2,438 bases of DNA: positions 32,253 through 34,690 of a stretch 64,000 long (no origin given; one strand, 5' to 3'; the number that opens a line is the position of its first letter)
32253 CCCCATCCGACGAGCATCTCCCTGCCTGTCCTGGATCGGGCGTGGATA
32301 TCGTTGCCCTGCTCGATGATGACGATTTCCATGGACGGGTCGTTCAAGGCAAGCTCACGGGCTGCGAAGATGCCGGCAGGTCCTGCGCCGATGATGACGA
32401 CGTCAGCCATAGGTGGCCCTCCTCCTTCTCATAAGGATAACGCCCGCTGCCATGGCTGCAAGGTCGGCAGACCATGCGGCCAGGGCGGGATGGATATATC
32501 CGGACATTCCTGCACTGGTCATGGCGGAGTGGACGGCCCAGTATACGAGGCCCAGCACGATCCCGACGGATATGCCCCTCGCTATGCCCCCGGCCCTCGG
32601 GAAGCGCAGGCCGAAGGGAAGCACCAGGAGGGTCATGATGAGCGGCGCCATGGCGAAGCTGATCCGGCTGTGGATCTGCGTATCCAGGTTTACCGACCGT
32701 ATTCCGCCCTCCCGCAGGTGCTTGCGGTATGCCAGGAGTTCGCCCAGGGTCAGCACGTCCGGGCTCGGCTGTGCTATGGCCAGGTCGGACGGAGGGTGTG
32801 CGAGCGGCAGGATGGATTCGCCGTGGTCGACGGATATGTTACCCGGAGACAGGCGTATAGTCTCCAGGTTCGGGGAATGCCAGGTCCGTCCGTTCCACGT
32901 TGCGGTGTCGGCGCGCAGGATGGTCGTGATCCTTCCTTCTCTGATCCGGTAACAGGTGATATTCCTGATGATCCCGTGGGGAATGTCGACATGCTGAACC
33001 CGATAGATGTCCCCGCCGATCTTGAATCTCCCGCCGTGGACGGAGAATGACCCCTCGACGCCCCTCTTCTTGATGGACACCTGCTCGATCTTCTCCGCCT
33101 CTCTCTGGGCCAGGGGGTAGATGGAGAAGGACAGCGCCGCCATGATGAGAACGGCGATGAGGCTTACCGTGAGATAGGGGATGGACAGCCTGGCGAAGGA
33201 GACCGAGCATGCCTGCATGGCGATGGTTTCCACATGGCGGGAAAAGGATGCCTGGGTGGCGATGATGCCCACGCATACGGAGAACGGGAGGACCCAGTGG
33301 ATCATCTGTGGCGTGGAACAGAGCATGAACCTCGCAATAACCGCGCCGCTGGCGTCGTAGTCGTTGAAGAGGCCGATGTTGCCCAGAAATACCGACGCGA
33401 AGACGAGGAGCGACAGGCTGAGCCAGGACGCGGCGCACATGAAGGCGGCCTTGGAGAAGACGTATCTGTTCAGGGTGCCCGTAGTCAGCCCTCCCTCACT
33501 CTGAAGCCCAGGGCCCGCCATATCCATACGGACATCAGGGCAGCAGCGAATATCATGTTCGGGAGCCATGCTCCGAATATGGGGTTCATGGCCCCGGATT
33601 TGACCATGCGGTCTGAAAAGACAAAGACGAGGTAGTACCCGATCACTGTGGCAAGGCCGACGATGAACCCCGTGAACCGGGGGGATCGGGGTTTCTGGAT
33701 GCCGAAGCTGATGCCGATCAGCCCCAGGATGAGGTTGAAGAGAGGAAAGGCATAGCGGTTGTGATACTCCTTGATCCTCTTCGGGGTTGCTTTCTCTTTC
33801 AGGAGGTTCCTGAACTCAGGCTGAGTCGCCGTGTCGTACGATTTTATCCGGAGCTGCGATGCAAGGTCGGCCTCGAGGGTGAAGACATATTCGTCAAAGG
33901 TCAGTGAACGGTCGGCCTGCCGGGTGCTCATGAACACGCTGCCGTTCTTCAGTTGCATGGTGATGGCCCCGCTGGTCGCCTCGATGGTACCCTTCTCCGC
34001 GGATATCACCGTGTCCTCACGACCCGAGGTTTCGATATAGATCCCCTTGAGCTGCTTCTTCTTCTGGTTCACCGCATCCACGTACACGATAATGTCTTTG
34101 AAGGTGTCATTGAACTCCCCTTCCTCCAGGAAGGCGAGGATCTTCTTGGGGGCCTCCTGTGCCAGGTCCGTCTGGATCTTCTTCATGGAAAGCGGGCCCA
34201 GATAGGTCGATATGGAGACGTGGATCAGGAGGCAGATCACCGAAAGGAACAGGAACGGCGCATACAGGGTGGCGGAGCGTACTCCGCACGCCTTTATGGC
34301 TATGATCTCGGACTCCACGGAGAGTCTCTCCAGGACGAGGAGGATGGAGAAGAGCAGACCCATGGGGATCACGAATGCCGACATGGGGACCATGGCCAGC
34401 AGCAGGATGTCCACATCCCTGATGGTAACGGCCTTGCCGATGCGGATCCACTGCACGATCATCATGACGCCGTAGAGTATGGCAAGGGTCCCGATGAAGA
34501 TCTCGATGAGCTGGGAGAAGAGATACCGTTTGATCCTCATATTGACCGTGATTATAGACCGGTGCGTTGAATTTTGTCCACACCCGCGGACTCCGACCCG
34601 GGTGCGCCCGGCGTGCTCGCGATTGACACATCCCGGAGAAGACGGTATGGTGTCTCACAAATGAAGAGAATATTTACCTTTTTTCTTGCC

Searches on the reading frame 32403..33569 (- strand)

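Call 84: search_protein_families(library=pfam, proteins=[window:32403-33569:-], max_evalue=0.001)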
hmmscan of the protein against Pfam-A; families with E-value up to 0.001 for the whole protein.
window:32403-33569:- (388 aa): 1 family
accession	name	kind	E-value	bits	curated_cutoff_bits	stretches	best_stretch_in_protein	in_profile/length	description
PF03739.19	LptF_LptG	-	3.4e-61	207.7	27.9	1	35-382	1-353/353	Lipopolysaccharide export system permease LptF/LptG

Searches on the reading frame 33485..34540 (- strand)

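Call 84: search_protein_families(library=pfam, proteins=[window:33485-34540:-], max_evalue=0.001)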
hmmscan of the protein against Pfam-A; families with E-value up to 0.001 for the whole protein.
window:33485-34540:- (351 aa): 1 family
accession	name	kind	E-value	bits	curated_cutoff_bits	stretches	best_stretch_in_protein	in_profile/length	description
PF03739.19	LptF_LptG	-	1.9e-60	205.3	27.9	1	5-336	1-348/353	Lipopolysaccharide export system permease LptF/LptG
